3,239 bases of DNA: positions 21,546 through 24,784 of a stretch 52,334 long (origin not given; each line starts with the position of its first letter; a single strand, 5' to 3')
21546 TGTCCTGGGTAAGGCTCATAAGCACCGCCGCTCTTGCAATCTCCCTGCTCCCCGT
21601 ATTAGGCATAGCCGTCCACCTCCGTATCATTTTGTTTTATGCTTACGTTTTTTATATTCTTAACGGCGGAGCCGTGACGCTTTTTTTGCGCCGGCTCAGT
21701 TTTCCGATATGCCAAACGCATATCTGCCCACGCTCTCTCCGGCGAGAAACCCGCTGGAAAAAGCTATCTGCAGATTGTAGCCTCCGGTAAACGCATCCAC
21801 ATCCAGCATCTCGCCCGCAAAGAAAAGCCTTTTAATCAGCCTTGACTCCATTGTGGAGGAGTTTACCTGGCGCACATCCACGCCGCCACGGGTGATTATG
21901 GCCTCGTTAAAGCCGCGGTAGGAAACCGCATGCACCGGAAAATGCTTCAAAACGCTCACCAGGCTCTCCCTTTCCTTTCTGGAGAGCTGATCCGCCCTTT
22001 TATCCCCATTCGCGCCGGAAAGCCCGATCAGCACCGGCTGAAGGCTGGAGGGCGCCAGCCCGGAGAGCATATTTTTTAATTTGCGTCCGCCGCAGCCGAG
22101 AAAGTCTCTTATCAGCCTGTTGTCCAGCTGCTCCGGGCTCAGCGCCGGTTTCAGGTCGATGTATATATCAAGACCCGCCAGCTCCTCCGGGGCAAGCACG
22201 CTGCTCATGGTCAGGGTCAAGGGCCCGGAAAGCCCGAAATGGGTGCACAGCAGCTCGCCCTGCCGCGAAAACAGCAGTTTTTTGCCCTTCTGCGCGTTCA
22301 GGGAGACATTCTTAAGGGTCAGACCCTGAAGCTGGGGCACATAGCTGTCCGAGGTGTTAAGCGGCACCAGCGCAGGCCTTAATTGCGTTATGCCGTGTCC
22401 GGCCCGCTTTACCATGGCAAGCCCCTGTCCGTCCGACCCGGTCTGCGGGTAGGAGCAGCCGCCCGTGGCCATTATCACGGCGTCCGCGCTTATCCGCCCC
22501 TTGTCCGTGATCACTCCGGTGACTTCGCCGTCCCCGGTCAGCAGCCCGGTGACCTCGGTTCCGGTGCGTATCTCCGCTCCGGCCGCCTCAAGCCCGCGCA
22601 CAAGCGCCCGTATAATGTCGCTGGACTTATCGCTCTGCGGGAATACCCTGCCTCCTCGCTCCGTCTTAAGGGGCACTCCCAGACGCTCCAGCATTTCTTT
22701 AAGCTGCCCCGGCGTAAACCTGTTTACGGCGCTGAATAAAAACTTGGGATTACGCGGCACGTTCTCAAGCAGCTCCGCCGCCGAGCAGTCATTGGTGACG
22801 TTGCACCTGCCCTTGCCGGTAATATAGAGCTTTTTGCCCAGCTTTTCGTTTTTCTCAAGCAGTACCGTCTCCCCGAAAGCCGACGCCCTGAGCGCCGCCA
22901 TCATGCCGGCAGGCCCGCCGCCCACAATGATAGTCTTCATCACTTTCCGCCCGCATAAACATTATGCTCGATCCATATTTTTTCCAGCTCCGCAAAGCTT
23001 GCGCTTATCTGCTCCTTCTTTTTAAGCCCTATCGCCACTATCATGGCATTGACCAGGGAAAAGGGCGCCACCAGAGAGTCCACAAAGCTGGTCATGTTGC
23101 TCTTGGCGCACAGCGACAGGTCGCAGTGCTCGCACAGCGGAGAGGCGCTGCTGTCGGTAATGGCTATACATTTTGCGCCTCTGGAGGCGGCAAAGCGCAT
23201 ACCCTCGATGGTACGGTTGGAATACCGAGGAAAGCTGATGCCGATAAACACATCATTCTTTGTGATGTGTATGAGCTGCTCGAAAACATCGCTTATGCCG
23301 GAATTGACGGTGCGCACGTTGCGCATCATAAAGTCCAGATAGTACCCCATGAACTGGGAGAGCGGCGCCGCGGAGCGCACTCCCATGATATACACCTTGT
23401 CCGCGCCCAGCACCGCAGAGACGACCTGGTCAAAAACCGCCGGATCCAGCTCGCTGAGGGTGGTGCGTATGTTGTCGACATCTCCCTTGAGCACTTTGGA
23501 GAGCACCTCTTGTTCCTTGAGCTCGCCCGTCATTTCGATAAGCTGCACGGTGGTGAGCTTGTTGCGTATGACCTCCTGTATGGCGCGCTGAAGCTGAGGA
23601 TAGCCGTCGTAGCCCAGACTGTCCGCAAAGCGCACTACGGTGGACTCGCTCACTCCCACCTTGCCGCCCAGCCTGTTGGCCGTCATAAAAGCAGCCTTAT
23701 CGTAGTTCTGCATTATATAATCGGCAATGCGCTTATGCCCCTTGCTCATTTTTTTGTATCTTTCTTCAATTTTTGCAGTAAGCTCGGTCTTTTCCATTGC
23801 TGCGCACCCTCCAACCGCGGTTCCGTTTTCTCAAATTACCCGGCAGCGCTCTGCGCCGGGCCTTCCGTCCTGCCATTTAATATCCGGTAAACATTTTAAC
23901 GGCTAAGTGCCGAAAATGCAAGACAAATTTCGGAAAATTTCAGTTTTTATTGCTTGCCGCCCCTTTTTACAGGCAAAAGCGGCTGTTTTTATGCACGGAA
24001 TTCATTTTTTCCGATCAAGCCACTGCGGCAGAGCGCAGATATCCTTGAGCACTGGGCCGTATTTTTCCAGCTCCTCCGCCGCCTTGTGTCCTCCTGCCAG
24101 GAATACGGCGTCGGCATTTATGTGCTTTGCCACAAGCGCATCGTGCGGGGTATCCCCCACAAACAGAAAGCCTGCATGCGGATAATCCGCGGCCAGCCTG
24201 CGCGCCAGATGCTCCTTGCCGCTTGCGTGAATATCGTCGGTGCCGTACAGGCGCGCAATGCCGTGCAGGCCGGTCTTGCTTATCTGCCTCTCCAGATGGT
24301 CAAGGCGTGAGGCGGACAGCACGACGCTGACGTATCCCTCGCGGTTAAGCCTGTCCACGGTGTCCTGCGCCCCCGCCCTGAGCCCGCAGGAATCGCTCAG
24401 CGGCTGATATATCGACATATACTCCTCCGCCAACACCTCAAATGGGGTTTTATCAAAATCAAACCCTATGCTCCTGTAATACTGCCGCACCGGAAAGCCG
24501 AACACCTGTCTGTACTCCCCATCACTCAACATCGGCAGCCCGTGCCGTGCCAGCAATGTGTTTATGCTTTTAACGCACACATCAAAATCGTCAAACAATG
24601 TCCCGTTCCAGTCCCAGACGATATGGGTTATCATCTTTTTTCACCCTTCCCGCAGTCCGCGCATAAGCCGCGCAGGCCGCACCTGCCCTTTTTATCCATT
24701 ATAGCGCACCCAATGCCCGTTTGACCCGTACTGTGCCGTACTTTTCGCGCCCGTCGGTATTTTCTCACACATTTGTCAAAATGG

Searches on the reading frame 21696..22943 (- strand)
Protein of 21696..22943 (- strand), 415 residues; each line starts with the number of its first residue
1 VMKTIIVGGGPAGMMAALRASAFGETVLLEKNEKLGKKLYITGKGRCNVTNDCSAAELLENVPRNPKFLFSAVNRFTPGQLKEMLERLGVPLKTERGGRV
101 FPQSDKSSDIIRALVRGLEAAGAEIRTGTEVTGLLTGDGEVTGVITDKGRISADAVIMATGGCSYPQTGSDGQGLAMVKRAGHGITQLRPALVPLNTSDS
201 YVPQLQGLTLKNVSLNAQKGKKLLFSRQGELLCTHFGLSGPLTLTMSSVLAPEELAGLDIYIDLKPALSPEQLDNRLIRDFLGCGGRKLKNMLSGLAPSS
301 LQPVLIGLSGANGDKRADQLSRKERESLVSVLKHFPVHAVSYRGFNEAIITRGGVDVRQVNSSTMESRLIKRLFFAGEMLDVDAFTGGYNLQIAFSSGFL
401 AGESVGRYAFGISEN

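Call 35: search_protein_families(library=pfam, proteins=[window:21696-22943:-])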
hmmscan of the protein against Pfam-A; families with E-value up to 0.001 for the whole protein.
window:21696-22943:- (415 aa): 11 families
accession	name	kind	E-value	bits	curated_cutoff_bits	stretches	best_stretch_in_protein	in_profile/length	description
PF03486.20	HI0933_like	-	4.3e-82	275.7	50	1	3-403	2-243/244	HI0933-like protein Rossmann domain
PF22780.1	HI0933_like_1st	-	3e-30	105.7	27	1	189-350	1-165/165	HI0933-like protein barrel and H2TH domain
PF01266.30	DAO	-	5e-14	53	27.9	1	96-179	135-222/353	FAD dependent oxidoreductase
PF07992.20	Pyr_redox_2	-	6.7e-12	45.9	26.1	1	3-162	2-109/291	Pyridine nucleotide-disulphide oxidoreductase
PF00890.30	FAD_binding_2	-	9.9e-11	41.9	20.4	1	108-183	142-240/414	FAD binding domain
PF13738.12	Pyr_redox_3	-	2.5e-09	37.2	30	0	5-39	1-36/305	Pyridine nucleotide-disulphide oxidoreductase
PF01134.28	GIDA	-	3.7e-08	33.3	22.1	0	4-30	2-28/391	Glucose inhibited division protein A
PF01494.25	FAD_binding_3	-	5.9e-08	32.8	22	1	2-164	2-161/349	FAD binding domain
PF12831.13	FAD_oxidored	-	4.7e-07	29.9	27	1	5-161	3-145/416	FAD dependent oxidoreductase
PF01593.30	Amino_oxidase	-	0.00012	22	19.8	1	109-161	205-255/443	Flavin containing amine oxidoreductase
PF00070.33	Pyr_redox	-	0.00014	22.8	22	0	96-146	30-79/82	Pyridine nucleotide-disulphide oxidoreductase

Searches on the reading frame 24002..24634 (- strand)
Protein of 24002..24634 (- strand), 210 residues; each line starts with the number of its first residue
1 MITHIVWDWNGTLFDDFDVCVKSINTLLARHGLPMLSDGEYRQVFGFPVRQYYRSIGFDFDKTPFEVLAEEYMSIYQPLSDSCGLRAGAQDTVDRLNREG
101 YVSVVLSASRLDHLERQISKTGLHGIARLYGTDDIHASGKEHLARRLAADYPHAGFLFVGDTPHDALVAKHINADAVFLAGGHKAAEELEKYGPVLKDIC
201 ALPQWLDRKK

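Call 35: search_protein_families(library=pfam, proteins=[window:24002-24634:-])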
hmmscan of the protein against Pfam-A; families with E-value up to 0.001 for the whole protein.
window:24002-24634:- (210 aa): 4 families
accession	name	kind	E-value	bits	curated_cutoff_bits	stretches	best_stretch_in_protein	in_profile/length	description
PF13419.12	HAD_2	-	2.1e-14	54.5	23.8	1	5-177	1-176/178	Haloacid dehalogenase-like hydrolase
PF00702.32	Hydrolase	-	1.2e-09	39.3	26.4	1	3-171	2-189/191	haloacid dehalogenase-like hydrolase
PF12710.13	HAD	-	5.2e-05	24.2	27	1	5-166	1-185/189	haloacid dehalogenase-like hydrolase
PF13242.12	Hydrolase_like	-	0.00031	21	22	1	146-193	12-62/75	HAD-hyrolase-like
